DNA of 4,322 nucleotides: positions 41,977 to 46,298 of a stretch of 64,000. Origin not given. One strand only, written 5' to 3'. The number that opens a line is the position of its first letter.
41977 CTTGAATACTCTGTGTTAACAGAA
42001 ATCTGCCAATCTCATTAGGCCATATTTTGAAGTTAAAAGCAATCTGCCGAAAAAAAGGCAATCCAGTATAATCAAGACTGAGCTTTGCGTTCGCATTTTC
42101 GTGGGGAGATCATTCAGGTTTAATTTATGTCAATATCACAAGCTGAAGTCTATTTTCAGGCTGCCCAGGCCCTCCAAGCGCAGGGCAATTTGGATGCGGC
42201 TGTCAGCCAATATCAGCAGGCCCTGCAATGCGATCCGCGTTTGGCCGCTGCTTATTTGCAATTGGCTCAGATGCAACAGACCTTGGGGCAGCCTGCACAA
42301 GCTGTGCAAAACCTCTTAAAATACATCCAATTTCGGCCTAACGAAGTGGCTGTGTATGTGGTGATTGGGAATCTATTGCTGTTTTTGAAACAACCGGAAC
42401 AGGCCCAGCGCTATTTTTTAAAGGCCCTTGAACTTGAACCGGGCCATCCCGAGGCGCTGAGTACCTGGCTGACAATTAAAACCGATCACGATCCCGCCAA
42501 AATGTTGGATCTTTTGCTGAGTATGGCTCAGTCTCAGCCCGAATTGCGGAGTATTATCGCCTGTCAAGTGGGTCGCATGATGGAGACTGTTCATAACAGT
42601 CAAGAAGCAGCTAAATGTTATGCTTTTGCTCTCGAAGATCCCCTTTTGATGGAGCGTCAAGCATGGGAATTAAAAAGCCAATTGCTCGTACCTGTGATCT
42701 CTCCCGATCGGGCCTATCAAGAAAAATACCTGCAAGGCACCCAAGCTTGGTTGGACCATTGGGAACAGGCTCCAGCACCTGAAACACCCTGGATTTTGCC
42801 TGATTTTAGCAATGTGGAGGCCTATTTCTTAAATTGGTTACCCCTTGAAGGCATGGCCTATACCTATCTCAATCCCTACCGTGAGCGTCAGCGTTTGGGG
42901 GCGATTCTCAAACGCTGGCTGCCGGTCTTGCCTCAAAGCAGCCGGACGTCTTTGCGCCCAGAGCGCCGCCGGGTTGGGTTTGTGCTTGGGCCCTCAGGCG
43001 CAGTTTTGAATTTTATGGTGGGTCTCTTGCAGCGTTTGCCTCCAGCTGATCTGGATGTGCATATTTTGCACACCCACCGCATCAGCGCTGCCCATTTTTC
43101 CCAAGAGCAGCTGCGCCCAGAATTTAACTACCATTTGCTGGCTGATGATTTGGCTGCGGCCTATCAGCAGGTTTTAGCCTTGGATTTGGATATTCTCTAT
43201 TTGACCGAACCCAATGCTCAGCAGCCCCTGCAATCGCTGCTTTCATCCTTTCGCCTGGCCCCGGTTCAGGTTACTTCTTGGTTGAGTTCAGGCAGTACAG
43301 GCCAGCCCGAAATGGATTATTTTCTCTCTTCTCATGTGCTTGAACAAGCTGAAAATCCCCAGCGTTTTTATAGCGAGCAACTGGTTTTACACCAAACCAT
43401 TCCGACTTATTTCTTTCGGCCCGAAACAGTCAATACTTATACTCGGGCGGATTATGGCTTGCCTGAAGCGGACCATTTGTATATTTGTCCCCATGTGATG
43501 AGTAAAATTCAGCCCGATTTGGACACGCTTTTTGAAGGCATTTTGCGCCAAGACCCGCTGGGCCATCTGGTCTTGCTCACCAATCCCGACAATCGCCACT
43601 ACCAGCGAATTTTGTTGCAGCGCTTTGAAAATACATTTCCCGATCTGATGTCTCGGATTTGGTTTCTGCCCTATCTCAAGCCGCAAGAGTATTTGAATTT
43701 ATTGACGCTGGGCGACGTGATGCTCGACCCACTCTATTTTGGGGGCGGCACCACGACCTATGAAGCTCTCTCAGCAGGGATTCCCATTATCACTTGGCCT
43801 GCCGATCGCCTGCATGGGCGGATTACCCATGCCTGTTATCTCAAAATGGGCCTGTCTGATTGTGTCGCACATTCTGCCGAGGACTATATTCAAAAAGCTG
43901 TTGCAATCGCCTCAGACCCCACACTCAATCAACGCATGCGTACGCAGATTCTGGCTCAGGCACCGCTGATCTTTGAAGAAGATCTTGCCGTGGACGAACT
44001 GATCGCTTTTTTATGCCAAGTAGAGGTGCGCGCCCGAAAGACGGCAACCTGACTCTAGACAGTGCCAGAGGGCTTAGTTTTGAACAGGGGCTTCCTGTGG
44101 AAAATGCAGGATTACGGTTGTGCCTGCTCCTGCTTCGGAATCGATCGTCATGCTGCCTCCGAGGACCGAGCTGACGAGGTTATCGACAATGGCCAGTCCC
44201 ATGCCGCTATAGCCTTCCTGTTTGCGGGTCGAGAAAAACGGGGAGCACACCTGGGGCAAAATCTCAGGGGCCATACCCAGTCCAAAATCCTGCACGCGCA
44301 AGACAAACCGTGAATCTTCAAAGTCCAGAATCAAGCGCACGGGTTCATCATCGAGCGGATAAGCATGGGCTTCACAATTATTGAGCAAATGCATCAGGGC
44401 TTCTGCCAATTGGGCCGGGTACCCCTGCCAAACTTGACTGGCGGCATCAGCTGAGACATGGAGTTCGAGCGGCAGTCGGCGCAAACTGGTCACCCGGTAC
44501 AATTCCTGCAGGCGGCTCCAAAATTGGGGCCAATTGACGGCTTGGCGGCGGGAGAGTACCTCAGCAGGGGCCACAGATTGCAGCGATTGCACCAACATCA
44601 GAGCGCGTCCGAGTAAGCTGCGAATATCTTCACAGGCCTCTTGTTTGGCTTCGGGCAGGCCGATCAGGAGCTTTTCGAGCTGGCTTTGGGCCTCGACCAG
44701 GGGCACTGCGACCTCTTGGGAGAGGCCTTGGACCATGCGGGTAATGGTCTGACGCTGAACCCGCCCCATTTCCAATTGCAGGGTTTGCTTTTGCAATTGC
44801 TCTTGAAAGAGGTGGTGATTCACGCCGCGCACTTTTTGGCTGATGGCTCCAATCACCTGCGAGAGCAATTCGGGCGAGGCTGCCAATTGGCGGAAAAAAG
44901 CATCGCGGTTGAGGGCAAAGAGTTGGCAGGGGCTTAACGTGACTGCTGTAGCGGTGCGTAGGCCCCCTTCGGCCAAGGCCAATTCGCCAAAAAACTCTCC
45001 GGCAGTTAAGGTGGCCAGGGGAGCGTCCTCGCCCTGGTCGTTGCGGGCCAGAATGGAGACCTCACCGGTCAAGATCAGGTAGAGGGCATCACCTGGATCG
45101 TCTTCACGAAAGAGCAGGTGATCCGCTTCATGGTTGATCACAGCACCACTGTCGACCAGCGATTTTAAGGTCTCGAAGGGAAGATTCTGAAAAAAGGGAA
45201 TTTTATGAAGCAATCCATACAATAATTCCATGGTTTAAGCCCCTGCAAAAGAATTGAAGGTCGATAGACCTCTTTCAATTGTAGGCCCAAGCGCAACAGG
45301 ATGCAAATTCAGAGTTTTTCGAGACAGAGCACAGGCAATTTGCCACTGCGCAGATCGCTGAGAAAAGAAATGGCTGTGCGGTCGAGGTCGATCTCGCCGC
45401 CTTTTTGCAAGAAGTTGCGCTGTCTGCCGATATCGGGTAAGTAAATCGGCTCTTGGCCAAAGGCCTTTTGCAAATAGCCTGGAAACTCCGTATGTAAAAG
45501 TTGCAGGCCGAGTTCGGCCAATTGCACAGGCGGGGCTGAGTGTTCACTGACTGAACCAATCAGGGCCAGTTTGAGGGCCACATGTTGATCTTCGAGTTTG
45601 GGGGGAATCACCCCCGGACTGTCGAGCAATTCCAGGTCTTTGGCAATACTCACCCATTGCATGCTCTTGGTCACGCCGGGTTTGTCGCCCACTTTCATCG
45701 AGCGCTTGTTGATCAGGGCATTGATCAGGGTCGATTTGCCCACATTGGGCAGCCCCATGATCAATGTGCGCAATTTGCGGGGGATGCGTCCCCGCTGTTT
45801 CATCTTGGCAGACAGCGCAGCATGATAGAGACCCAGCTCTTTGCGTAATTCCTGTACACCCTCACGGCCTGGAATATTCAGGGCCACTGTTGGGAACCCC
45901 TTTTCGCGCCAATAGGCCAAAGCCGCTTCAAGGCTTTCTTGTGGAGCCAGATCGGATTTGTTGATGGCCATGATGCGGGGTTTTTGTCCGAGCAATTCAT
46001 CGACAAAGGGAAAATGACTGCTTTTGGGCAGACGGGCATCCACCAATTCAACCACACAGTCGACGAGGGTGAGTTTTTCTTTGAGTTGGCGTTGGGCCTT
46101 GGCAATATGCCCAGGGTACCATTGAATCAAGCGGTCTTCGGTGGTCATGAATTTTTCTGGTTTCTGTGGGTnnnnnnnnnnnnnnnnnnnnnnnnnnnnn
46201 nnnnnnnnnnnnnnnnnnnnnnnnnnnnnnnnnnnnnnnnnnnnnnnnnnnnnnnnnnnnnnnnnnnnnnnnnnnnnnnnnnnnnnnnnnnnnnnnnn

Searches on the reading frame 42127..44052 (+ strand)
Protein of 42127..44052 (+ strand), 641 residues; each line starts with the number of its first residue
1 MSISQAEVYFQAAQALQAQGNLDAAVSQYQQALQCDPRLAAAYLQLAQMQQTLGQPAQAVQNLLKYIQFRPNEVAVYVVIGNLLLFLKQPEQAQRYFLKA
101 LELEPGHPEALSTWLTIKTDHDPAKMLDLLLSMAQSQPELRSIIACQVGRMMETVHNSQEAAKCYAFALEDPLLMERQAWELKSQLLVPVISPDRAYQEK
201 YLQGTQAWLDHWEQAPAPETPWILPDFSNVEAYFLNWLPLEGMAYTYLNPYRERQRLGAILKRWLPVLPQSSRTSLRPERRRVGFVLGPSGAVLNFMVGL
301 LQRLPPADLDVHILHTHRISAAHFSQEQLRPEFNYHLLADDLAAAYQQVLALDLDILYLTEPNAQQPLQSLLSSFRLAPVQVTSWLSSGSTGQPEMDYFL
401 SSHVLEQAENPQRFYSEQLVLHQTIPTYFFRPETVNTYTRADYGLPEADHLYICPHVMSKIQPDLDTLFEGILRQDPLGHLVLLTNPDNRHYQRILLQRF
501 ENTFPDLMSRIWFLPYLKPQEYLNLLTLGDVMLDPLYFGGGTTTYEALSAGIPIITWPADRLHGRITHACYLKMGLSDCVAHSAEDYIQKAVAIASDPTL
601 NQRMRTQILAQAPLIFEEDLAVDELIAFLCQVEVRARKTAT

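Call 6: search_protein_families(library=pfam, proteins=[window:42127-44052:+], max_evalue=0.01)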
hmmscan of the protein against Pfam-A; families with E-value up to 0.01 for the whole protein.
window:42127-44052:+ (641 aa): 15 families
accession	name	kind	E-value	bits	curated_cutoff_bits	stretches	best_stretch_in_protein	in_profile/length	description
PF13844.12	Glyco_transf_41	-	1.4e-17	63.6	25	1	432-610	351-526/543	Glycosyl transferase family 41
PF13181.12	TPR_8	-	1.5e-15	56.4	25.7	2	76-106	3-33/34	Tetratricopeptide repeat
PF13431.12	TPR_17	-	3.3e-12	46.1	24.4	1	29-61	2-34/34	Tetratricopeptide repeat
PF07719.23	TPR_2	-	3.1e-11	42.9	27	2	6-38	1-33/34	Tetratricopeptide repeat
PF00515.34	TPR_1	-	1.3e-10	41.1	27.8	2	76-106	3-33/34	Tetratricopeptide repeat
PF13428.12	TPR_14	-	1.5e-10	41.1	23.5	1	7-49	2-44/44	Tetratricopeptide repeat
PF13424.12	TPR_12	-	1.8e-07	31.7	30.1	1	6-69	3-74/77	Tetratricopeptide repeat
PF14559.12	TPR_19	-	3.4e-07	30.9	25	1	17-72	2-57/68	Tetratricopeptide repeat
PF13414.12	TPR_11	-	1.3e-06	28.4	26.8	1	15-54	3-42/42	TPR repeat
PF13432.12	TPR_16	-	7.2e-06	26.8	32.7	1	11-72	2-63/65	Tetratricopeptide repeat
PF13174.12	TPR_6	-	0.00062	20.7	26.3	0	7-33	1-27/33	Tetratricopeptide repeat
PF13371.12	TPR_9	-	0.00091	19.6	35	1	16-75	5-64/73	Tetratricopeptide repeat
PF12688.13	TPR_5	-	0.0021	18.7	24.2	1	8-101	3-101/119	Tetratrico peptide repeat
PF23914.1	TPR_CcmH_CycH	-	0.0041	17.4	42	0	18-103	62-150/158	Cytochrome c-type biogenesis protein H TPR domain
PF13176.12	TPR_7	-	0.0087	16.5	27.9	0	12-33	5-26/36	Tetratricopeptide repeat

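Call 77: search_protein_families(library=padloc, proteins=[window:42127-44052:+], max_evalue=0.001)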
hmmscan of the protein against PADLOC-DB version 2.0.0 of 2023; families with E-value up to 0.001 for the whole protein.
window:42127-44052:+ (641 aa): 1 family
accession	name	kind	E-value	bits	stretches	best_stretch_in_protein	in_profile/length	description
PDLC01101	PrimPol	-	7.2e-05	19.6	1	3-74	30-101/490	adaptation polymerase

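Call 78: search_protein_families(library=ncbifam, proteins=[window:42127-44052:+], max_evalue=0.001)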
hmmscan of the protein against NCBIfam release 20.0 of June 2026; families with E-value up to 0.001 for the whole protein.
window:42127-44052:+ (641 aa): 11 families
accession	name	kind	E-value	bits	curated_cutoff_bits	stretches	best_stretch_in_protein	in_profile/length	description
TIGR02917.1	PEP_TPR_lipo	equivalog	1.1e-10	40.1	312.2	1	5-117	124-236/899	XrtA/PEP-CTERM system TPR-repeat protein PrsT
TIGR02521.1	type_IV_pilW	equivalog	3.6e-09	36.5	154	1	4-103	29-128/234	type IV pilus biogenesis/stability protein PilW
NF040959.1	MamA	equivalog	6.1e-08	32.3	200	1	5-52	138-185/204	magnetosome protein MamA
NF033920.0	C39_PA2778_fam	equivalog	1.5e-07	31.1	150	1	5-105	155-255/255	PA2778 family cysteine peptidase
NF049992.1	NGTferase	equivalog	2.2e-06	26.5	1000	1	515-610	490-586/614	UDP-glucose:protein N-beta-glucosyltransferase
NF008757.0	PRK11788.1-5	equivalog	8.1e-06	25.2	363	1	4-146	178-321/388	lipopolysaccharide assembly protein LapB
TIGR04510.1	mod_pep_cyc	subfamily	1e-05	24.3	400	1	10-164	402-558/814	putative peptide modification system cyclase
NF033758.1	gliding_GltE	equivalog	2.7e-05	23.4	225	1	8-77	292-362/411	adventurous gliding motility TPR repeat lipoprotein GltE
TIGR00990.1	3a0801s09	subfamily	3.4e-05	22.7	757.25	1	21-105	346-430/615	mitochondrial import receptor subunit TOM70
TIGR03939.1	PGA_TPR_OMP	equivalog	0.00052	18.4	366.65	1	7-123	87-200/800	poly-beta-1,6 N-acetyl-D-glucosamine export porin PgaA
NF007302.0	PRK09782.1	equivalog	0.00062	17.8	1223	1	10-112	549-650/990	phage receptor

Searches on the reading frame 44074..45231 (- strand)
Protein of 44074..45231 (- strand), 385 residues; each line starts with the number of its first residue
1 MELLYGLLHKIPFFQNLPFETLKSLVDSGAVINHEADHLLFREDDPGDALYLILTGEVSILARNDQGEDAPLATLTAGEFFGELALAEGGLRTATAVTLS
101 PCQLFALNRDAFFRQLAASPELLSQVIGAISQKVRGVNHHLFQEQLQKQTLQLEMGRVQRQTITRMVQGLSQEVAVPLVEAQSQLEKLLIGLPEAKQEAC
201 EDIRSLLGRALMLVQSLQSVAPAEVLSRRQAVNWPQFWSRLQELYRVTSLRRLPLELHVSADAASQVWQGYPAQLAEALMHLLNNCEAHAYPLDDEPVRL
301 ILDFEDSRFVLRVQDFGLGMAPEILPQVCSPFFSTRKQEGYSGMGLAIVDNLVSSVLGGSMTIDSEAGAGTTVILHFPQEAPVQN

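Call 6: search_protein_families(library=pfam, proteins=[window:44074-45231:-], max_evalue=0.01)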
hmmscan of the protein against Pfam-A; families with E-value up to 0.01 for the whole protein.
window:44074-45231:- (385 aa): 3 families
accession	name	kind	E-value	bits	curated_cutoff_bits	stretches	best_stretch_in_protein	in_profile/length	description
PF00027.35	cNMP_binding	-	5e-22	78.1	27.5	1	33-117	3-87/89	Cyclic nucleotide-binding domain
PF02518.31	HATPase_c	-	7.3e-17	62.3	26.4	1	272-380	3-110/111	Histidine kinase-, DNA gyrase B-, and HSP90-like ATPase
PF13581.12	HATPase_c_2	-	2.6e-08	34.4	27.4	1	282-375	39-125/127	Histidine kinase-like ATPase domain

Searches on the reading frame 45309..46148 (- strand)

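Call 6: search_protein_families(library=pfam, proteins=[window:45309-46148:-], max_evalue=0.01)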
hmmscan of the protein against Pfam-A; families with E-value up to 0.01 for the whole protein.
window:45309-46148:- (279 aa): 5 families
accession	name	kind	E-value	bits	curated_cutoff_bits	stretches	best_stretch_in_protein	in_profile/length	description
PF01926.29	MMR_HSR1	-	1.5e-17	64.2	21.9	1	128-186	2-62/113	50S ribosome-binding GTPase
PF02421.24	FeoB_N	-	1.8e-10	41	27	1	129-180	4-57/156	Ferrous iron transport protein B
PF03193.22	RsgA_GTPase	-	1e-07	32.4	30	1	59-180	57-168/174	RsgA GTPase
PF00350.29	Dynamin_N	-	0.0017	18.8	27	0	132-157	5-30/168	Dynamin family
PF00025.27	Arf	-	0.0071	16.3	22.3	0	120-164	9-51/174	ADP-ribosylation factor family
